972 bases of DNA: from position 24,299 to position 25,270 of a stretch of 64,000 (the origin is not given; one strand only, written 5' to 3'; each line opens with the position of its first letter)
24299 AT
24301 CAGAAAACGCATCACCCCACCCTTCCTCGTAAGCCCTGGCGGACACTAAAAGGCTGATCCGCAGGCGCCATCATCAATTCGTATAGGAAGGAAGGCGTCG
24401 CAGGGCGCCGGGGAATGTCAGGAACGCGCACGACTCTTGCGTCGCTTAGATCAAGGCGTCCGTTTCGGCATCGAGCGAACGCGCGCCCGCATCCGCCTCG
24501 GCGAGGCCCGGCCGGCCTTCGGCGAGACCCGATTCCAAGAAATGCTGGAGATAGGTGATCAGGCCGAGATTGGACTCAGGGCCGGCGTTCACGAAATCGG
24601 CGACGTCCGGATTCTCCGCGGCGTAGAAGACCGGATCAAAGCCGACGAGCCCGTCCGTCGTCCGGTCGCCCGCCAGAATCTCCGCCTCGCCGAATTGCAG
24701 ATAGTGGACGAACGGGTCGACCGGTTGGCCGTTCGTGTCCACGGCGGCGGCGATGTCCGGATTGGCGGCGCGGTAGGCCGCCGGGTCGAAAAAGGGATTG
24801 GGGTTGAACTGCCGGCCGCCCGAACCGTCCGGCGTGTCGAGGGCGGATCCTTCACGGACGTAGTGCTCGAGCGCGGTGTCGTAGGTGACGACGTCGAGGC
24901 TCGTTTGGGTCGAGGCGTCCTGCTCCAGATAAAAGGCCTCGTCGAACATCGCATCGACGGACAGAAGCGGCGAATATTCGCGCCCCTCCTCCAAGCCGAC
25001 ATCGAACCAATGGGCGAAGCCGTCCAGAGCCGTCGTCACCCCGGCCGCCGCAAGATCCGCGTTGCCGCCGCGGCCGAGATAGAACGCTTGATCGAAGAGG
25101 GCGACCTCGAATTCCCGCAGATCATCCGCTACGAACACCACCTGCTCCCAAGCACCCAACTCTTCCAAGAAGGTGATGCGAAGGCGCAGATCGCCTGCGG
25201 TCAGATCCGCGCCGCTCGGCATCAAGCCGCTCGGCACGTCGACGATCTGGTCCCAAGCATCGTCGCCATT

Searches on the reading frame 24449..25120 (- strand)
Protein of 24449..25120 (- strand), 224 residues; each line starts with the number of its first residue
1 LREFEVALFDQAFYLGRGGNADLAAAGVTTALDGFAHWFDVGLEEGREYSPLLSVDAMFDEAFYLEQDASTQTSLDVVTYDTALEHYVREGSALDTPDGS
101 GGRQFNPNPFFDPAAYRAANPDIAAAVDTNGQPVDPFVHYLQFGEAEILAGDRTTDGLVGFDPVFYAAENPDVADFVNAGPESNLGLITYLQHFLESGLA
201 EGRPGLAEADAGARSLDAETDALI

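Call 88: search_dna_similar(query=window:24449-25120:-, collection=plasmids, mode=protein, max_rows=30)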
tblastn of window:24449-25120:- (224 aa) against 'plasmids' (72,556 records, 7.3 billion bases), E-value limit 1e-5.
Records with a match: 19; places in all: 28; records where one place covers at least 80% of the query: 15.
Best place of each record, by identity: <60% 19.
By first word of the organism name: Azospirillum 6; Trichormus 2; Rhodospirillum 2; Niveispirillum 1; Acuticoccus 1; Methylocystis 1; Ruegeria 1; Pseudoroseomonas 1; Rhizobium 1; Allorhizobium 1; and 2 more.
By predicted mobility (MOB-suite, as given by PLSDB): non-mobilizable 16; conjugative 2; mobilizable 1.
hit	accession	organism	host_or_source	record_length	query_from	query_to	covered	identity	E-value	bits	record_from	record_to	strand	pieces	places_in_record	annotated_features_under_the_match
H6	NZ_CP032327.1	Azospirillum argentinense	soil sample,Agricultural field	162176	8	203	88%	35.7%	3e-13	76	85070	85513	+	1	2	class I SAM-dependent methyltransferase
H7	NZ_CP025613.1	Niveispirillum cyanobacteriorum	sing cell,cyanobacterial aggregates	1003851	5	203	89%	34.8%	3e-15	81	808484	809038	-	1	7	none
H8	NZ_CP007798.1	Azospirillum argentinense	Triticum aestivum L.,Root,wheat ...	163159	7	203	88%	34.4%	1e-11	71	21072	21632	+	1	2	glycosyltransferase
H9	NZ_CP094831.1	Acuticoccus sp. I52.16.1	pure culture,seawater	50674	7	221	96%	31.5%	2e-6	55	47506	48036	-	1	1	glycosyltransferase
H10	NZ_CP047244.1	Trichormus variabilis 0441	cell culture,thermal spring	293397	1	221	99%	29.5%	3e-6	55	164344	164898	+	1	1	hemolysin-type calcium-binding region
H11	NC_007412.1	Trichormus variabilis ATCC 29413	-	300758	1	221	99%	29.5%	3e-6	55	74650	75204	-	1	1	hemolysin-type calcium-binding region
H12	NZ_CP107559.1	Methylocystis sp. MJC1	whole organism,Alpine Peat Bogs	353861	8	221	96%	29.3%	3e-6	54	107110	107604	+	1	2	glycosyltransferase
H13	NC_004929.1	Ruegeria sp. PR1b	-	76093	7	203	88%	31.8%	2e-7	58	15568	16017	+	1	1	glycosyltransferase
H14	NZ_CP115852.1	Pseudoroseomonas cervicalis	-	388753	20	203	82%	32.8%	1e-8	62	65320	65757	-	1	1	M10 family metallopeptidase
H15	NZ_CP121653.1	Rhizobium sp. CB3171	Calliandra calothyrsus,cell culture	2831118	20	203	82%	31.5%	2e-8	61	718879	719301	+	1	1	record has no annotation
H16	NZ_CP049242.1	Allorhizobium pseudoryzae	cell culture,soil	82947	8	203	88%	29.6%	4e-7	57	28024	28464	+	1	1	glycosyltransferase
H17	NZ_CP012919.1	Azospirillum brasilense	Digitaria eriantha,microbe,root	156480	9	202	87%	29.9%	4e-6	54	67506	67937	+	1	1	glycoside hydrolase family 99-like domain-containing protein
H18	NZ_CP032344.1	Azospirillum brasilense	soil sample,Agricultural field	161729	9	202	87%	29.9%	4e-6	54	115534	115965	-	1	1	glycoside hydrolase family 99-like domain-containing protein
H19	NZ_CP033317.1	Azospirillum brasilense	rhizosphere soil of Digitaria ...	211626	9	202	87%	29.9%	4e-6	54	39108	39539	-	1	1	glycoside hydrolase family 99-like domain-containing protein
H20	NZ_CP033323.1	Azospirillum brasilense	rhizosphere soil of Cynodon ...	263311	9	202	87%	29.9%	4e-6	54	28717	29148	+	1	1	glycoside hydrolase family 99-like domain-containing protein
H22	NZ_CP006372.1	Aureimonas sp. AU20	-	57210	37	209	77%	31.0%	1e-10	67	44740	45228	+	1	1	calcium-binding protein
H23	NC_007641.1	Rhodospirillum rubrum ATCC 11170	-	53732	106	205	45%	41.0%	8e-8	59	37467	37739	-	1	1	hemolysin-type calcium-binding region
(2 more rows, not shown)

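Call 89: get_annotated_region(hit=H23, flank=9000)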
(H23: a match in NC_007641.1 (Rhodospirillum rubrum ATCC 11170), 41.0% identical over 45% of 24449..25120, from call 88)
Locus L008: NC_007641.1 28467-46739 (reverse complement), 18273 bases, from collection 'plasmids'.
description: Rhodospirillum rubrum ATCC 11170 plasmid unnamed, complete sequence
organism: Rhodospirillum rubrum ATCC 11170 (NCBI taxid 269796)
taxonomy: Bacteria; Pseudomonadota; Alphaproteobacteria; Rhodospirillales; Rhodospirillaceae; Rhodospirillum; Rhodospirillum rubrum; Rhodospirillum rubrum ATCC 11170
host: -; source: -; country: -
typing (MOB-suite, as given by PLSDB): non-mobilizable; replicon rep_cluster_1063
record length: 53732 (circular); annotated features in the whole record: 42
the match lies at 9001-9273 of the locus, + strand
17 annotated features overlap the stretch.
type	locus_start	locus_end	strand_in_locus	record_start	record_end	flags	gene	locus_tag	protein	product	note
CDS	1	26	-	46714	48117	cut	-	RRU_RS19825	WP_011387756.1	phosphoglucomutase/phosphomannomutase PgmG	-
CDS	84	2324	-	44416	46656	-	-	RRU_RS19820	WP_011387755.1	glycosyltransferase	-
CDS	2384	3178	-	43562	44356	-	-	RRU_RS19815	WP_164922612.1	hypothetical protein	-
CDS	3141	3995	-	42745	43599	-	-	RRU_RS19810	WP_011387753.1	hypothetical protein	-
CDS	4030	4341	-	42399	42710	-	-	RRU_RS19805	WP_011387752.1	helix-turn-helix transcriptional regulator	-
CDS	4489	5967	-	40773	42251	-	-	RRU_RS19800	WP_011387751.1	HlyD family type I secretion periplasmic adaptor subunit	GO:0030253 - protein secretion by the type I secretion system [Evidence IEA]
CDS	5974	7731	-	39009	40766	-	-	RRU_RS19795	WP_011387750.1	type I secretion system permease/ATPase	-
CDS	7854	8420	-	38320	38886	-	rfbC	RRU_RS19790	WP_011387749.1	dTDP-4-dehydrorhamnose 3,5-epimerase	GO:0019305 - dTDP-rhamnose biosynthetic process [Evidence IEA]; GO:0009243 - O antigen biosynthetic process [Evidence ...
CDS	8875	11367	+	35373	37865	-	-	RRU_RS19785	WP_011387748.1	hemolysin-type calcium-binding region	-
CDS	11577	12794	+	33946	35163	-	-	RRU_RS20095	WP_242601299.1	DUF6447 family protein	-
CDS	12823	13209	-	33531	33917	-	-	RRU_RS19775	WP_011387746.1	type II toxin-antitoxin system death-on-curing family toxin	-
CDS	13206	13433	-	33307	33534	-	-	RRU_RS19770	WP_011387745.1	transcriptional regulator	-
CDS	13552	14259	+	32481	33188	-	-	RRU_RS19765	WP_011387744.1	transposase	GO:0006313 - DNA transposition [Evidence IEA]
CDS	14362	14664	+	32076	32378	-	-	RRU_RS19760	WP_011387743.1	hypothetical protein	-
CDS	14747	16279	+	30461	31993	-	-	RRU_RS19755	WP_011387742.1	methyltransferase regulatory domain-containing protein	-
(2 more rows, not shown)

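Call 90: get_annotated_region(hit=H22, flank=9000)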
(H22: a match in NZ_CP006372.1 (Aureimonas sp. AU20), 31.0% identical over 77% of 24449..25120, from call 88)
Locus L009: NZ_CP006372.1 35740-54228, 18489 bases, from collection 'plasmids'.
description: Aureimonas sp. AU20 plasmid pAU20e, complete sequence
organism: Aureimonas sp. AU20 (NCBI taxid 1349819)
taxonomy: Bacteria; Pseudomonadota; Alphaproteobacteria; Hyphomicrobiales; Aurantimonadaceae; Aureimonas; Aureimonas sp. AU20
host: -; source: -; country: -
typing (MOB-suite, as given by PLSDB): mobilizable; replicon rep_cluster_533; relaxase MOBQ
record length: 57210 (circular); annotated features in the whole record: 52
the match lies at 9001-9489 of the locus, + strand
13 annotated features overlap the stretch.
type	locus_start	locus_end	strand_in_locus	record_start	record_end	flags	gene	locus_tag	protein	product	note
CDS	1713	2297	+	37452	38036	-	-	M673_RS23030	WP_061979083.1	recombinase family protein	GO:0006310 - DNA recombination [Evidence IEA]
CDS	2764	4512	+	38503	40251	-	-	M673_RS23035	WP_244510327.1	type I secretion system permease/ATPase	-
CDS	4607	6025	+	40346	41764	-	-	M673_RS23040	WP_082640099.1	HlyD family type I secretion periplasmic adaptor subunit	GO:0030253 - protein secretion by the type I secretion system [Evidence IEA]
CDS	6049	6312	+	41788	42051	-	-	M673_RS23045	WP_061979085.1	hypothetical protein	-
CDS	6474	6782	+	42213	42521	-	-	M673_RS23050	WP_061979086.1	helix-turn-helix transcriptional regulator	-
CDS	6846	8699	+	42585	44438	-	-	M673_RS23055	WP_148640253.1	hypothetical protein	-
CDS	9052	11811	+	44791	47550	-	-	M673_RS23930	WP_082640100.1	calcium-binding protein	-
CDS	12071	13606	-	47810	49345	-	-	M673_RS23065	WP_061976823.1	IS66 family transposase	-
CDS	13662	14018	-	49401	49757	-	tnpB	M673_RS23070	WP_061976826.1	IS66 family insertion sequence element accessory protein TnpB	-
CDS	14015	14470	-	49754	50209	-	-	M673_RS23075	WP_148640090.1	transposase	GO:0006313 - DNA transposition [Evidence IEA]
CDS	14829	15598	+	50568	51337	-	-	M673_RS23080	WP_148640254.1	IS5 family transposase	-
CDS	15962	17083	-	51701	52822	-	-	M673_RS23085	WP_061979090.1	acyltransferase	-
CDS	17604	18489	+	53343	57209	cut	-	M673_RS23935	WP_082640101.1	class I SAM-dependent methyltransferase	-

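Call 91: get_annotated_region(hit=H14, flank=9000)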
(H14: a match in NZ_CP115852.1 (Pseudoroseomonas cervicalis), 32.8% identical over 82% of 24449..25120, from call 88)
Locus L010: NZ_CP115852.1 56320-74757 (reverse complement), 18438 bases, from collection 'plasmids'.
description: Pseudoroseomonas cervicalis strain PL22-11A plasmid pL11-A, complete sequence
organism: Pseudoroseomonas cervicalis (NCBI taxid 204525)
taxonomy: Bacteria; Pseudomonadota; Alphaproteobacteria; Rhodospirillales; Acetobacteraceae; Pseudoroseomonas; Pseudoroseomonas cervicalis
host: -; source: -; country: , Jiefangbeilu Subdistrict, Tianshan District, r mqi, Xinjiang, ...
typing (MOB-suite, as given by PLSDB): non-mobilizable
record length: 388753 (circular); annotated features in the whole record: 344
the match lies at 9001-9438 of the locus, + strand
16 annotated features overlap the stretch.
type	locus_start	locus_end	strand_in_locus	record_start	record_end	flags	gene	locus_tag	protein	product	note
CDS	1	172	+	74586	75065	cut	-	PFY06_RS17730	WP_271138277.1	PTS sugar transporter subunit IIA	-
CDS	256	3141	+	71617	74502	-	-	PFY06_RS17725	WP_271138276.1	monovalent cation/H+ antiporter subunit A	GO:0098662 - inorganic cation transmembrane transport [Evidence IEA]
CDS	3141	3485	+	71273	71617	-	-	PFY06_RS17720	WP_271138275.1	Na+/H+ antiporter subunit C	-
CDS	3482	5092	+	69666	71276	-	-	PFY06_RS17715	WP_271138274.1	monovalent cation/H+ antiporter subunit D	-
CDS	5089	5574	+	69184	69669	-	-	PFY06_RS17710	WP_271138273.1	Na+/H+ antiporter subunit E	GO:0006812 - monoatomic cation transport [Evidence IEA]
CDS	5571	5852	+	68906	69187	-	-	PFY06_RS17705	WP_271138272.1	K+/H+ antiporter subunit F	GO:0034220 - monoatomic ion transmembrane transport [Evidence IEA]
CDS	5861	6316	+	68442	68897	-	mnhG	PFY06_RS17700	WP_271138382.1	monovalent cation/H(+) antiporter subunit G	GO:0098662 - inorganic cation transmembrane transport [Evidence IEA]; GO:1902600 - proton transmembrane transport ...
CDS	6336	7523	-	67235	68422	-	-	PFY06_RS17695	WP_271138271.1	acetyl-CoA C-acyltransferase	GO:0006631 - fatty acid metabolic process [Evidence IEA]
CDS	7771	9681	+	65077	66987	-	-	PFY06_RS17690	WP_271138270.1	M10 family metallopeptidase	-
CDS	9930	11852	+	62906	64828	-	-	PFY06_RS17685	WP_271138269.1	M10 family metallopeptidase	-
CDS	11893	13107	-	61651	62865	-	-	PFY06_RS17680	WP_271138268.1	hypothetical protein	-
CDS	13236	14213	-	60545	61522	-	-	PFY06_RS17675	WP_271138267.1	tripartite tricarboxylate transporter substrate binding protein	-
CDS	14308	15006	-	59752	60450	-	-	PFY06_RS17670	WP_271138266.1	GntR family transcriptional regulator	-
CDS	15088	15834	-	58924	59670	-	-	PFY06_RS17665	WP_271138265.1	DUF3750 domain-containing protein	-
CDS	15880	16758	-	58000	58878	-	-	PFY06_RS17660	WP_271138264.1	tripartite tricarboxylate transporter substrate-binding protein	-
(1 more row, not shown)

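Call 93: get_annotated_region(hit=H11, flank=9000)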
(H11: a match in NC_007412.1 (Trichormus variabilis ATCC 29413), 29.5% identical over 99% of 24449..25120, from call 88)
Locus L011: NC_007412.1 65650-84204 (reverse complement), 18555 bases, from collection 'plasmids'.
description: Trichormus variabilis ATCC 29413 plasmid C, complete sequence
organism: Trichormus variabilis ATCC 29413 (NCBI taxid 240292)
taxonomy: Bacteria; Cyanobacteriota; Cyanophyceae; Nostocales; Nostocaceae; Trichormus; Trichormus variabilis; Trichormus variabilis ATCC 29413
host: -; source: -; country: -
typing (MOB-suite, as given by PLSDB): conjugative; replicon rep_cluster_1671; relaxase MOBP; mating-pair formation MPF_T
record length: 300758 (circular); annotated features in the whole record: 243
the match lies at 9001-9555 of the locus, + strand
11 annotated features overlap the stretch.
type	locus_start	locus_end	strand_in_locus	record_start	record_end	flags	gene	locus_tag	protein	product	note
CDS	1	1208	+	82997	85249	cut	-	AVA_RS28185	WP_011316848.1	CHAT domain-containing protein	-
CDS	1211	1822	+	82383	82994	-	-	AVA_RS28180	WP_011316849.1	type II CAAX endopeptidase family protein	GO:0071586 - CAAX-box protein processing [Evidence IEA]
CDS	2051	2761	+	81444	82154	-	-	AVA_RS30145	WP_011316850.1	hypothetical protein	-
CDS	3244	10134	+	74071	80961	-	-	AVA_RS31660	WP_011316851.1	hemolysin-type calcium-binding region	-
CDS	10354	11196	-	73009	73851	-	-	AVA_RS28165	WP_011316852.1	hypothetical protein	-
CDS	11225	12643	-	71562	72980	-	-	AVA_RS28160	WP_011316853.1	DUF6884 domain-containing protein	-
CDS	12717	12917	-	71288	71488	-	-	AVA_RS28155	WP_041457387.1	hypothetical protein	-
CDS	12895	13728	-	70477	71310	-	-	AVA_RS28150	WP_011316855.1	hypothetical protein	-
CDS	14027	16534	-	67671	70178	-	-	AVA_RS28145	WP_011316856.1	hypothetical protein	-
CDS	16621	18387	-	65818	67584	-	-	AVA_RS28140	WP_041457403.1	type IV secretion system DNA-binding domain-containing protein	-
CDS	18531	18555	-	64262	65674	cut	-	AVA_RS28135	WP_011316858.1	hypothetical protein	-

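Call 94: get_annotated_region(hit=H7, flank=9000)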
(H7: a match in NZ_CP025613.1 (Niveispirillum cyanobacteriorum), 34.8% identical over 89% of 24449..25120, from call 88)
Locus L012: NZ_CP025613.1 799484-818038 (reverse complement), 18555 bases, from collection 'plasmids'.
description: Niveispirillum cyanobacteriorum strain TH16 plasmid unnamed1, complete sequence
organism: Niveispirillum cyanobacteriorum (NCBI taxid 1612173)
taxonomy: Bacteria; Pseudomonadota; Alphaproteobacteria; Rhodospirillales; Azospirillaceae; Niveispirillum; Niveispirillum cyanobacteriorum
host: -; source: sing cell,cyanobacterial aggregates; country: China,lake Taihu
typing (MOB-suite, as given by PLSDB): non-mobilizable; mating-pair formation MPF_T
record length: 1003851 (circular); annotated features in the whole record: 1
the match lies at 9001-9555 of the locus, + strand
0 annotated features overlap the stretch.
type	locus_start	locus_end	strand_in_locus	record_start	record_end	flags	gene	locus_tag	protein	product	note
